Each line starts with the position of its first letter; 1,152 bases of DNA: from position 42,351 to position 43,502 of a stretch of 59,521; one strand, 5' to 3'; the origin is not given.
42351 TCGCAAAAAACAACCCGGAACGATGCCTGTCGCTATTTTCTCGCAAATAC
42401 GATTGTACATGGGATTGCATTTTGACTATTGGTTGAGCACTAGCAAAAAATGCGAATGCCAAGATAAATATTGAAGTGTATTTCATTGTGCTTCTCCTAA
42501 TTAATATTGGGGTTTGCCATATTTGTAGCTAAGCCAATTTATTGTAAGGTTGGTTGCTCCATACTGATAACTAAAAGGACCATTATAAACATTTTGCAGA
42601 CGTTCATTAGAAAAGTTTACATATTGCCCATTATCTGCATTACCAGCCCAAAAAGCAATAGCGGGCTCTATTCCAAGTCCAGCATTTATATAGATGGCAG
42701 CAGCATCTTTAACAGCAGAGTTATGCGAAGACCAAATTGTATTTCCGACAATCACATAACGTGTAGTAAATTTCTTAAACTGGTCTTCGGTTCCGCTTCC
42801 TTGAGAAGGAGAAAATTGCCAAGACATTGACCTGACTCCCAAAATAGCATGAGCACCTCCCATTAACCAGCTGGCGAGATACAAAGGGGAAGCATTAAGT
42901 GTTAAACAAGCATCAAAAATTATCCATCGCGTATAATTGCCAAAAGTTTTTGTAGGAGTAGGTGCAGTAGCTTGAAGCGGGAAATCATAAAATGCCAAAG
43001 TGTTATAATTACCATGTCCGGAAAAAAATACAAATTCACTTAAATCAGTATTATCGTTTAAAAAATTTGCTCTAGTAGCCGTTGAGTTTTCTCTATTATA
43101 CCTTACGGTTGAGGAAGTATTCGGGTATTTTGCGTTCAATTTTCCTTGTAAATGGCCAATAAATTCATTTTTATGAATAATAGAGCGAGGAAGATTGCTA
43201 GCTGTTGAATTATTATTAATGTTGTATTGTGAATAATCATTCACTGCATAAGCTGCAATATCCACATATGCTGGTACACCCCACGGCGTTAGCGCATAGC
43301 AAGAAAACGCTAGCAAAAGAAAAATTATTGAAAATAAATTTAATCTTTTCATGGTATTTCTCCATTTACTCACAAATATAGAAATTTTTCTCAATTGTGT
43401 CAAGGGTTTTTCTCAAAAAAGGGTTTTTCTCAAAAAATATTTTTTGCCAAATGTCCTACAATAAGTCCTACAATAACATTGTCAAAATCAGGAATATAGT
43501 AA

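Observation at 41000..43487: Three-gene secreted operon led by a protein with a clan-CD (caspase/gingipain-like) His/Cys dyad, under a repeat-flanked consensus promoter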

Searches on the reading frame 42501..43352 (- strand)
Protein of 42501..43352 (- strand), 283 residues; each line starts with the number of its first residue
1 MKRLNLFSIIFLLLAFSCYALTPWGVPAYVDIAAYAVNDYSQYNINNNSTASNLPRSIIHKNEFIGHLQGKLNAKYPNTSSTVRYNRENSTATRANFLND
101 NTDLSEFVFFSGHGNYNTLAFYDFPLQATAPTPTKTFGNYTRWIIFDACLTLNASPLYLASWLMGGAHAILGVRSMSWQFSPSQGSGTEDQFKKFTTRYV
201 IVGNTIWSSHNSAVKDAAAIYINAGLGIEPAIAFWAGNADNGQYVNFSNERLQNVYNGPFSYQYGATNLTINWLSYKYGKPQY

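Call 3: search_protein_families(library=pfam, proteins=[window:42501-43352:-], max_evalue=1)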
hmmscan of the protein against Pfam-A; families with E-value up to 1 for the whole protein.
window:42501-43352:- (283 aa): 1 family
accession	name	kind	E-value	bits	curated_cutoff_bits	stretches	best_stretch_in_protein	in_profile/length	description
PF19872.4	DUF6345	-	3.3e-06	27.2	26.9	1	49-217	9-165/221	Family of unknown function (DUF6345)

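Call 4: search_protein_families(library=ncbifam, proteins=[window:42501-43352:-], max_evalue=1)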
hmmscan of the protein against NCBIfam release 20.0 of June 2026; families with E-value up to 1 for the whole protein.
window:42501-43352:- (283 aa): 0 families

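Call 7: find_homologous_proteins(query=window:42501-43352:-)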
Query window:42501-43352:- (283 aa): 31 proteins with E <= 0.001 among 473 candidates.
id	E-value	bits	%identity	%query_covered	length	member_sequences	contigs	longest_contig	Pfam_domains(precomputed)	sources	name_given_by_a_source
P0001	2.3e-189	646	100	100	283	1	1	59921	PF19872.5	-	-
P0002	2.1e-120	419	76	90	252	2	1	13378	-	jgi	jgi:hypothetical protein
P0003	1.8e-119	416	67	100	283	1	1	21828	PF19872.5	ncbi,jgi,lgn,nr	ncbi:MAG: DUF6345 domain-containing protein [Fibromonadaceae bacterium]|jgi:hypothetical protein|nr:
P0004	1.1e-116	407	69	100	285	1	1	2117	-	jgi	-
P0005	4.8e-112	392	66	100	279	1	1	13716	-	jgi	-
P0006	5.2e-94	333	57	100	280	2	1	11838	PF19872.5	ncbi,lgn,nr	ncbi:MAG: DUF6345 domain-containing protein [Fibromonadaceae bacterium]|nr:DUF6345 domain-containing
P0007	1.0e-87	312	54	100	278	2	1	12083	PF19872.5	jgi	-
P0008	1.9e-87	311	54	100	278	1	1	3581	PF19872.5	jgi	jgi:hypothetical protein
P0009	1.9e-79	285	53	100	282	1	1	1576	PF19872.5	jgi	-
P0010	3.9e-73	264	50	97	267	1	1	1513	-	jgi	-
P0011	3.0e-71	258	50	97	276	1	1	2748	-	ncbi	-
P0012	1.1e-66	243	46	100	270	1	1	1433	PF19872.5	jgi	-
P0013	9.1e-55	204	43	92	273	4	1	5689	PF19872.5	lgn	-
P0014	1.3e-50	190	71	46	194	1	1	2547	-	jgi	jgi:hypothetical protein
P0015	7.2e-49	185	41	100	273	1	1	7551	-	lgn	-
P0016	3.8e-44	169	39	96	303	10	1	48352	-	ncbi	-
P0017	4.3e-40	156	35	91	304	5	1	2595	PF19872.5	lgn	-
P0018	3.3e-36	143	35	98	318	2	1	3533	PF19872.5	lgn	-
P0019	3.0e-35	140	34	98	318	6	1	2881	PF19872.5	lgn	-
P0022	1.5e-34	138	35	100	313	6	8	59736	-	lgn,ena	-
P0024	2.5e-33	134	34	98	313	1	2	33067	PF19872.5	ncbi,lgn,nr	ncbi:MAG: hypothetical protein SPL52_00420 [Fibrobacter sp.]|nr:hypothetical protein [Fibrobacter sp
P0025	2.2e-32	131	35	92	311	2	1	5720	PF19872.5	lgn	-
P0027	1.6e-31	128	34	99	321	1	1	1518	PF19872.5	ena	-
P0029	7.9e-30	122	32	97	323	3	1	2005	PF19872.5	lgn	-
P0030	8.2e-29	119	31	98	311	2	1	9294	PF19872.5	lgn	-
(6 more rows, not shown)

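Call 8: search_solved_structures(query=window:42501-43352:-, max_evalue=10)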
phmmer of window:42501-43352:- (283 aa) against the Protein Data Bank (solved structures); distinct sequences matched with E-value up to 10: 0.

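Call 12: find_encoding_contigs(protein=P0003, flank=6000, max_places=3)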
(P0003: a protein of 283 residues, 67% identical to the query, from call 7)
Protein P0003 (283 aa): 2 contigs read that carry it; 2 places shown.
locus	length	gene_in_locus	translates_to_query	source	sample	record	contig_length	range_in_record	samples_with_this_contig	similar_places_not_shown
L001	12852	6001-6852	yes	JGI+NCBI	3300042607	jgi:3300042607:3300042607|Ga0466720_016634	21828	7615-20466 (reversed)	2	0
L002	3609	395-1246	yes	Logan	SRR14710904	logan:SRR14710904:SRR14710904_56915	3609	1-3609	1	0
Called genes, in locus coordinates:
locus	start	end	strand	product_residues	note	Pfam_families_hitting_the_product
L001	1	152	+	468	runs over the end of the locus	PF00772:DnaB, PF13481:AAA_25, PF03796:DnaB_C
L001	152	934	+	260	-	PF02405:MlaE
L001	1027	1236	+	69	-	PF01165:Ribosomal_S21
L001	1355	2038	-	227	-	PF00595:PDZ, PF13180:PDZ_2, PF17820:PDZ_6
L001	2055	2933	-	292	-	PF04542:Sigma70_r2, PF04545:Sigma70_r4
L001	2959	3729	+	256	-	PF13489:Methyltransf_23, PF01209:Ubie_methyltran, PF13847:Methyltransf_31, PF08241:Methyltransf_11, PF08242:Methyltransf_12, PF13649:Methyltransf_25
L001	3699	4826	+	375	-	PF13439:Glyco_transf_4, PF13579:Glyco_trans_4_4, PF20706:GT4-conflict, PF00534:Glycos_transf_1, PF13692:Glyco_trans_1_4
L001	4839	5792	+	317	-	PF03706:LPG_synthase_TM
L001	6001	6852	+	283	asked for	PF19872:DUF6345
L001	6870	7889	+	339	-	-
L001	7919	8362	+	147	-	-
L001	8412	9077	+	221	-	PF00595:PDZ, PF13180:PDZ_2, PF17820:PDZ_6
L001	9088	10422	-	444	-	PF01546:Peptidase_M20, PF07687:M20_dimer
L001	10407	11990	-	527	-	PF20695:UbiD_N, PF01977:UbiD, PF20696:UbiD_C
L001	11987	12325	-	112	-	PF13411:MerR_1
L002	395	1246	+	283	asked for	PF19872:DUF6345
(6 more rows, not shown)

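Call 13: find_encoding_contigs(protein=P0022, flank=6000, max_places=3)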
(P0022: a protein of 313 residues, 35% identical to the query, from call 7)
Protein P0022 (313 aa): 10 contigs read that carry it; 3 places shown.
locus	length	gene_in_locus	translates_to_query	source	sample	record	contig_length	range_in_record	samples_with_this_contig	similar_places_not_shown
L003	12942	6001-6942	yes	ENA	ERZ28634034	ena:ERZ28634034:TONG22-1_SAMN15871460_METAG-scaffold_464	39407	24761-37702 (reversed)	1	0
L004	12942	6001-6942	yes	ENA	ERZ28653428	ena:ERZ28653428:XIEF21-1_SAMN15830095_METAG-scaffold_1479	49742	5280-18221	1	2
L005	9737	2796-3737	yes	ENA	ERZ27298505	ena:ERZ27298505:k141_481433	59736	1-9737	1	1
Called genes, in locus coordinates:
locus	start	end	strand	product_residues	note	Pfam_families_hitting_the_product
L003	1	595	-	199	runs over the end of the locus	-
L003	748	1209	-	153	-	PF22091:DUF6941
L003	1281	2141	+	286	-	PF06750:A24_N_bact, PF01478:Peptidase_A24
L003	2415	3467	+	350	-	PF12784:PDDEXK_2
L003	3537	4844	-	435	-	PF25917:BSH_RND, PF25973:BSH_CzcB, PF25984:BSH_YknX (faint), PF25876:HH_MFP_RND (faint), PF25954:Beta-barrel_RND_2, PF25990:Beta-barrel_YknX, PF25967:RND-MFP_C (weak)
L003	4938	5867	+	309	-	PF01545:Cation_efflux, PF16916:ZT_dimer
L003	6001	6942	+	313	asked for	-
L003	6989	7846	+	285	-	-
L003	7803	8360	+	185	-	-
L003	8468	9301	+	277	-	PF00248:Aldo_ket_red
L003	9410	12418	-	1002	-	-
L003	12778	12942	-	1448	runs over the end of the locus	PF07691:PA14 (weak)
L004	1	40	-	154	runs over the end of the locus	PF22091:DUF6941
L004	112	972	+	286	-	PF06750:A24_N_bact, PF01478:Peptidase_A24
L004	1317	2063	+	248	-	-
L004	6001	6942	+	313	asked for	-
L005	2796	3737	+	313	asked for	-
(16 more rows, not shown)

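Call 14: find_encoding_contigs(protein=P0016, flank=6000, max_places=3)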
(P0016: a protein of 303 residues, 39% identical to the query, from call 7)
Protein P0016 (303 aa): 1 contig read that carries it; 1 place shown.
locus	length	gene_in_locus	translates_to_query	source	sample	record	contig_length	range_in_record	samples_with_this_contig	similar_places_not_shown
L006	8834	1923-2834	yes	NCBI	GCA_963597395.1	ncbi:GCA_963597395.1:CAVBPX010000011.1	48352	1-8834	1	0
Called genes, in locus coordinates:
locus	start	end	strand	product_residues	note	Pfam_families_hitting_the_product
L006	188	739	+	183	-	-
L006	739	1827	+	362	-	PF00929:RNase_T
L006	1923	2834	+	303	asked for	-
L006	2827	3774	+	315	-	-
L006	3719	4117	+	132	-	-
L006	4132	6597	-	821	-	PF01751:Toprim (weak), PF01131:Topoisom_bac, PF13342:Toprim_Crpt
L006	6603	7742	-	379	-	PF13506:Glyco_transf_21, PF13641:Glyco_tranf_2_3, PF00535:Glycos_transf_2, PF13632:Glyco_trans_2_3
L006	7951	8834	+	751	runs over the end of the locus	PF14262:Cthe_2159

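Call 30: predict_structure(alignment_id=A1)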
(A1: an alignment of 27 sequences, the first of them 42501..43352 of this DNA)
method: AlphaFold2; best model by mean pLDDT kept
length: 283 residues; sequences in the alignment: 27
mean_pLDDT: 91.9   pTM: 0.88
mean pLDDT of the five models: 91.9, 91.5, 91.2, 90.5, 90.2
residues with pLDDT >= 90: 222; 70-90: 45; 50-70: 15; < 50: 1
segments of 3 or more residues with pLDDT < 50: none
pLDDT, mean of each block of 10 residues (from residue 1): 80 74 88 97 62 92 98 98 98 97 96 94 91 89 96 92 94 93 80 98 98 94 93 96 96 94 95 97 95
secondary structure, 60 per line:
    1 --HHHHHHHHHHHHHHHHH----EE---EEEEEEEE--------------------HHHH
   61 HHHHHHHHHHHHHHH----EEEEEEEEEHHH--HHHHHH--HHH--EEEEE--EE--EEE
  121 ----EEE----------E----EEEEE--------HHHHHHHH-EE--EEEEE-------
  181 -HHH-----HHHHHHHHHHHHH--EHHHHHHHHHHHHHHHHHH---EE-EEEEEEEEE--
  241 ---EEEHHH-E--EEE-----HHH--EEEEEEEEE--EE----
elements in order: H3-19 E29-36 H57-75 E80-88 H94-99 E107-111 E118-120 E125-127 E143-147 H156-163 E169-173 H190-202 H206-223 E230-238 E244-246 E254-256 E267-275

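Call 32: fold_search(model_id=the predicted structure, library=pdb)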
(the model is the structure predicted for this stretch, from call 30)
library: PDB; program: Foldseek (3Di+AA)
matches with E <= 10: 680; with E <= 0.001: 10
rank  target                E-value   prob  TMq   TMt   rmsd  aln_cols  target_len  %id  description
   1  7xn6_A                2.0e-04  1.00  0.41  0.52   5.6       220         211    9  Cryo-EM structure of CopC-CaM-caspase-3 with ADPR-deacylization (released 2022-12-14)
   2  4ps1_D                2.7e-04  1.00  0.40  0.46   7.2       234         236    6  Caspase-8 specific unnatural amino acid peptides (released 2015-01-21)
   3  1cvr                  3.0e-04  0.99  0.41  0.29  15.3       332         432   12  Crystal structure of the Arg specific cysteine proteinase gingipain R (RGPB) (released 2000-03-01)
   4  4ps1_A                3.7e-04  1.00  0.40  0.46   7.8       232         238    6  Caspase-8 specific unnatural amino acid peptides (released 2015-01-21)
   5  4prz_A                4.7e-04  0.99  0.35  0.40   8.3       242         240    7  Caspase-8 specific unnatural amino acid peptides (released 2015-01-21)
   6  3deh_B                5.3e-04  1.00  0.39  0.46   7.4       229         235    8  Crystal Structures of Caspase-3 with Bound Isoquinoline-1,3,4-trione Derivative Inhibitors (released 2008-09-02)
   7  4hva_B                7.3e-04  1.00  0.40  0.46   7.4       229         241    8  Mechanistic and Structural Understanding of Uncompetitive Inhibitors of Caspase-6 (released 2013-03-20)
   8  3h11_B                8.7e-04  1.00  0.41  0.49   5.8       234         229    8  Zymogen caspase-8:c-FLIPL protease domain complex (released 2009-04-28)
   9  4ps1_C                8.7e-04  0.98  0.37  0.42  12.2       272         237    7  Caspase-8 specific unnatural amino acid peptides (released 2015-01-21)
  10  4f6p                  9.3e-04  1.00  0.37  0.40   7.2       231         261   12  Crystal structure of the yeast metacaspase Yca1 C276A mutant (released 2013-03-27)
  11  4ief_D                1.3e-03  0.84  0.33  0.24  16.9       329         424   14  Complex of Porphyromonas gingivalis RgpB pro- and mature domains (released 2013-04-10)
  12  4jr1_B                1.4e-03  0.99  0.41  0.49  12.2       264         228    9  Human procaspase-7 bound to Ac-DEVD-CMK (released 2013-05-08)
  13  4ps1_B                1.4e-03  0.99  0.39  0.46  12.2       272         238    7  Caspase-8 specific unnatural amino acid peptides (released 2015-01-21)
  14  4n5d_B                1.7e-03  0.99  0.40  0.45   6.4       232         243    7  Tailoring Small Molecules for an Allosteric Site on Procaspase-6: Cpd1 (released 2013-12-18)
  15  3r5k_A                1.7e-03  0.99  0.38  0.45   7.6       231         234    8  A designed redox-controlled caspase-7 (released 2011-06-29)
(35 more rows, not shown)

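Call 33: search_solved_structures(query=A1, max_evalue=10, show_alignments=3)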
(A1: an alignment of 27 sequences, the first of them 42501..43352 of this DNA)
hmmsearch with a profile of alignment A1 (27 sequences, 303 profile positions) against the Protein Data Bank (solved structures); distinct sequences matched with E-value up to 10: 0.

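Call 36: find_related_loci(query=A1, collection=genome_contigs, flank=5000)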
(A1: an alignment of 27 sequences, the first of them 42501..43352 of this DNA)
Query A1 (283 aa) in genome_contigs; peptide patterns used: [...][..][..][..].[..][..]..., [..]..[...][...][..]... (x = any residue, [..] = any of these).
54 stretches matched a pattern; 12 encode a relative of the query (tblastn E <= 1e-3); 12 distinct loci.
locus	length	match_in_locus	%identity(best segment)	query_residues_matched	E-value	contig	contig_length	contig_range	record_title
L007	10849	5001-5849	67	1-283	1e-125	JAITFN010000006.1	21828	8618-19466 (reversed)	MAG: Candidatus Fibrimonadaceae bacterium isolate Nx346_bin40 k119_1037227, whole genome shotgun sequence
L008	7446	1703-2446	45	6-259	2e-64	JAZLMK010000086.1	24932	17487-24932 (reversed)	MAG: Fibrobacter sp. isolate T1900044955_TA20190009.MAGScoT_cleanbin_000018 SGB_3810_k141_1377097, whole genome shotgun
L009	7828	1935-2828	39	12-283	8e-55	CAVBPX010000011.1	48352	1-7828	Eggerthellaceae bacterium isolate H07662-L1_cleanbin_000001 genome assembly, contig: Spades_H07662-L1_contig_19, whole g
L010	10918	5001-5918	36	1-283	8e-48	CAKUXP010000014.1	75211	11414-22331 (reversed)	MAG: uncultured Fibrobacter sp. isolate REFINED_METABAT215_TOP10_CONTIGS_1500_ASSEMBLY_K77_MERGED__Hadza_MoBio_hadza-A-D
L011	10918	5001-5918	30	1-283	6e-40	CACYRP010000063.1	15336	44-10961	MAG: Fibrobacter succinogenes isolate RUG12208 genome assembly, contig: RUG12208_asm_63, whole genome shotgun sequence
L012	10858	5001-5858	34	1-259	1e-38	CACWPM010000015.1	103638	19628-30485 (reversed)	MAG: Fibrobacter succinogenes isolate RUG10790 genome assembly, contig: RUG10790_asm_15, whole genome shotgun sequence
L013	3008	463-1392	30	1-283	2e-33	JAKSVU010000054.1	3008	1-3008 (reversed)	MAG: Alphaproteobacteria bacterium isolate Horse_feces367 MAG367_54, whole genome shotgun sequence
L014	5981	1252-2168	34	1-283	1e-26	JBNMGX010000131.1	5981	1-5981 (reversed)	MAG: Hallerella sp. isolate CM_BacHal61.137 k141_218671_length_5981_cov_7.0000, whole genome shotgun sequence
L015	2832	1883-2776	50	12-283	3e-25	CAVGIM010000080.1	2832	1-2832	Candidatus Methanomethylophilaceae archaeon isolate H07675-L1_cleanbin_000021 genome assembly, contig: Spades_H07675-L1_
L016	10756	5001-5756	26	1-261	1e-15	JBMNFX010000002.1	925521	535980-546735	MAG: bacterium isolate SBF912LR0HQ0191 contig_59092, whole genome shotgun sequence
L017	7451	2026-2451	28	75-220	3e-5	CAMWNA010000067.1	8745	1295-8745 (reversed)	MAG TPA_asm: uncultured Clostridia bacterium isolate SRR14411288_bin.14_metawrap_v1.3_MAG genome assembly, contig: NODE.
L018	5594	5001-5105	60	92-121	1e-4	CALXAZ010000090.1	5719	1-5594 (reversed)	MAG: uncultured Clostridia bacterium isolate E0_DM__bin168 genome assembly, contig: E0_DM__k127_3107215, whole genome sh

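Call 52: search_protein_representatives(alignment_id=A1)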
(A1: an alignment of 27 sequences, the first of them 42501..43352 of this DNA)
Query: 27 sequences, 303 profile positions. Proteins with E-value up to 0.001 (for the whole library): 172; up to 1e-10: 88; up to 1e-30: 32. The best 150 are listed.
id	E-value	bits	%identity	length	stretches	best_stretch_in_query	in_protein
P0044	3.3e-115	400.8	-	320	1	1-303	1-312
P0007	1.8e-108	378.6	-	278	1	2-303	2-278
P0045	5.9e-107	373.7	-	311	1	1-303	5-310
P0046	2.9e-101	355.0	-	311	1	5-303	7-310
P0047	6.5e-95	334.1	-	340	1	3-303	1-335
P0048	1.9e-79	283.3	-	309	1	2-303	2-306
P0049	1.1e-77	277.6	-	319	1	1-303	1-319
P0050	1.4e-75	270.6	-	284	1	28-303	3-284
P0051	3.7e-71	256.1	-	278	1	6-303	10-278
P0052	1.6e-61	224.5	-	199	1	116-303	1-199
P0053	6.6e-59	215.9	-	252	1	37-303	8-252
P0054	1.1e-52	195.4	-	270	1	6-303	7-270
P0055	2.7e-51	190.9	-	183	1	104-240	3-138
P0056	4.5e-51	190.1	-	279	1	1-303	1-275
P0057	1.6e-49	185.0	-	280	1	2-303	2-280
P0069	1.0e-33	133.1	-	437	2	21-303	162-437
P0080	5.8e-27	111.0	-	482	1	20-303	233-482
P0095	7.1e-23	97.6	-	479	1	10-303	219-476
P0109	2.1e-18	82.9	-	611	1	23-303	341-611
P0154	6.0e-07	45.3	-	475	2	28-146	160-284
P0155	6.3e-07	45.2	-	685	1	47-243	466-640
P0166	3.1e-06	42.9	-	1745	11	74-119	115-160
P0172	1.6e-05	40.6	-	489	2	59-254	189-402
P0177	2.8e-05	39.8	-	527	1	82-239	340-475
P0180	3.6e-05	39.4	-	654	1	98-234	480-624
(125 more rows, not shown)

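Call 53: search_protein_families(library=pfam, proteins=[P0069, P0080, P0095, P0109, P0155, P0166, P0172, P0177, P0180, P0154], max_evalue=0.01)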
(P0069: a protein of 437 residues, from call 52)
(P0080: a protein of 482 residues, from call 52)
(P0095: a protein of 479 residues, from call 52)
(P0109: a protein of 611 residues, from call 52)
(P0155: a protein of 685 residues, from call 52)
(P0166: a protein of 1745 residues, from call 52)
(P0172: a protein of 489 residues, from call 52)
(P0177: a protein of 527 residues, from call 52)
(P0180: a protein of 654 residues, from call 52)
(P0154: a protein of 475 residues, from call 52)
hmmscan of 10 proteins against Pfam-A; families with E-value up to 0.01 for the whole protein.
P0069 (437 aa): 1 family
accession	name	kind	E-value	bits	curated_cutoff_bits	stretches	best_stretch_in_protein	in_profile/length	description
PF06229.18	FRG1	-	0.00046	20.4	27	1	59-136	27-96/189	FRG1-like domain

P0080 (482 aa): 1 family
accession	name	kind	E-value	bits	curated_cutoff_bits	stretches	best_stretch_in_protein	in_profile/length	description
PF13385.13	Laminin_G_3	-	1e-18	68.4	27.6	1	68-229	1-151/151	Concanavalin A-like lectin/glucanases superfamily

P0095 (479 aa): 1 family
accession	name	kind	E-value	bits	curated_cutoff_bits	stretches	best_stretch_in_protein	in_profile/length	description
PF13385.13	Laminin_G_3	-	5.4e-27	95.2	27.6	1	66-225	1-151/151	Concanavalin A-like lectin/glucanases superfamily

P0109 (611 aa): 1 family
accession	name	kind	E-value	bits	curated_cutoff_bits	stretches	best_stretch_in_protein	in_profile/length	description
PF19872.4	DUF6345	-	0.0017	18.3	26.9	1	377-487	19-140/221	Family of unknown function (DUF6345)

P0155 (685 aa): 1 family
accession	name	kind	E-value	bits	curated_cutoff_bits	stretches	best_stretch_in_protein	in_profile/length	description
PF19872.4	DUF6345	-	4.3e-16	59.5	26.9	1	491-664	29-211/221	Family of unknown function (DUF6345)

P0166 (1745 aa): 5 families
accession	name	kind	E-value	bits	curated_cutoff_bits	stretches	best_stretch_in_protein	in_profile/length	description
PF24955.1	DrmE_N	-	1.2e-07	31.9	27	0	657-695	75-113/205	DrmE-like N-terminal domain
PF05106.17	Phage_holin_3_1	-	1.3e-06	29.1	23.8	0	107-148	43-84/99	Phage holin family (Lysis protein S)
PF04504.20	GeBP-like_DBD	-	2.1e-06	28.8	29.5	0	641-679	3-40/94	Glabrous-enhancer-binding protein-like family, DBD domain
PF07490.16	Tir_receptor_N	-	7.5e-06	26.4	25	0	1502-1571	198-267/269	Translocated intimin receptor (Tir) N-terminus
PF17987.7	PMT2_N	-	0.00013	22.5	27.8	0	225-267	63-106/125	Phosphoethanolamine N-methyltransferase 2 N-terminal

P0172 (489 aa): 1 family
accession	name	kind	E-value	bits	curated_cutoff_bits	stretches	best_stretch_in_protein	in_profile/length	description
PF25490.1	DUF7910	-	0.00019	21.9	35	1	74-157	10-92/140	Domain of unknown function (DUF7910)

P0177 (527 aa): 4 families
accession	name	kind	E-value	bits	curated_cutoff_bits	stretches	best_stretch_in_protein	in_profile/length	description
PF19872.4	DUF6345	-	3.6e-18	66.3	26.9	1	335-511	34-219/221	Family of unknown function (DUF6345)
PF18911.6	PKD_4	-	2.6e-17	63.1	27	1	197-278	1-85/85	PKD domain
PF00801.26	PKD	-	6.7e-13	48.9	23.5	1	204-270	4-74/80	PKD domain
PF10633.15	NPCBM_assoc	-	0.0078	16.8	24.4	0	282-320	6-43/78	NPCBM-associated, NEW3 domain of alpha-galactosidase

P0180 (654 aa): 1 family
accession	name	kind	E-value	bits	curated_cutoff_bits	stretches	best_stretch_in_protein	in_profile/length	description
PF19872.4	DUF6345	-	1.5e-57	195.1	26.9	1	419-651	1-220/221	Family of unknown function (DUF6345)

P0154 (475 aa): 1 family
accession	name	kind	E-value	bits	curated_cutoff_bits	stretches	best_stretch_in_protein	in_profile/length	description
PF13385.13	Laminin_G_3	-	4.9e-09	36.9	27.6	1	8-139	31-143/151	Concanavalin A-like lectin/glucanases superfamily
